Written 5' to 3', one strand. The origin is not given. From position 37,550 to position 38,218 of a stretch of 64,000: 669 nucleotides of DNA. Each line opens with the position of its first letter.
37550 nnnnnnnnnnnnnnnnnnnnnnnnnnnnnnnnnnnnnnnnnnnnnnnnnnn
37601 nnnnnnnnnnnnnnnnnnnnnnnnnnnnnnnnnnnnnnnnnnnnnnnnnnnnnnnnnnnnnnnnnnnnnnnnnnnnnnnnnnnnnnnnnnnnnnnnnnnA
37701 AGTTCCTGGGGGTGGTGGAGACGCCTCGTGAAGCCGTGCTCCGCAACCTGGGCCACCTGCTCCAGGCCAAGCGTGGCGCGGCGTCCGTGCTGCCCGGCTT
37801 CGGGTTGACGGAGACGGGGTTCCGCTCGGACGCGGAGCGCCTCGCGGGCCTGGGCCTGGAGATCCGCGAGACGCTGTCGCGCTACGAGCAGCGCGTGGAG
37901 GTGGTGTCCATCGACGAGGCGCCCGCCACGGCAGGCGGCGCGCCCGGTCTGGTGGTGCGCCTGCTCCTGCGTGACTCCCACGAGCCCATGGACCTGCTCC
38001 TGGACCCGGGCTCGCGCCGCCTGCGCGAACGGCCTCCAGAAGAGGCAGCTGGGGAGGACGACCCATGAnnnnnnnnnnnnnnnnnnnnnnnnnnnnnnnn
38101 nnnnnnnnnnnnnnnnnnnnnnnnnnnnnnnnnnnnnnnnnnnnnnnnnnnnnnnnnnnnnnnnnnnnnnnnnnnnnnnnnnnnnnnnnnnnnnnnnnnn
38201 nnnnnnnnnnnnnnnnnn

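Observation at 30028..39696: Possible split spike: beta-helix-like 192-aa protein between tssK/tssL plus a VgrG-like hub lacking its beta-helix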

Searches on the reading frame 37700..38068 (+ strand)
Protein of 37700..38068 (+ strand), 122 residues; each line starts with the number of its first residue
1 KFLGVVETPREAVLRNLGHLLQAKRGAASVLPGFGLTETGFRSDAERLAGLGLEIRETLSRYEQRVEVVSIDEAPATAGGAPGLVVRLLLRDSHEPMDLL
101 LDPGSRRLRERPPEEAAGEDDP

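Call 4: search_protein_families(library=pfam, proteins=[window:37700-38068:+], max_evalue=0.1)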
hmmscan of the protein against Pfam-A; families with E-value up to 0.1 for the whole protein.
window:37700-38068:+ (122 aa): 1 family
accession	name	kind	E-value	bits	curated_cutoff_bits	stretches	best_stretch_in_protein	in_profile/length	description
PF04965.19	GPW_gp25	-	2.3e-07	30.9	27.2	1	10-73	4-70/96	Baseplate wedge protein gp25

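Call 5: search_protein_families(library=ncbifam, proteins=[window:37700-38068:+], max_evalue=0.1)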
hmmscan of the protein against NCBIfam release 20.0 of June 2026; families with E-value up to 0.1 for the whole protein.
window:37700-38068:+ (122 aa): 1 family
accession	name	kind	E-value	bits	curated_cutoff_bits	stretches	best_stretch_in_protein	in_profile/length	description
TIGR03357.1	VI_zyme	equivalog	2e-07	30.7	53.2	1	9-74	26-93/133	type VI secretion system baseplate subunit TssE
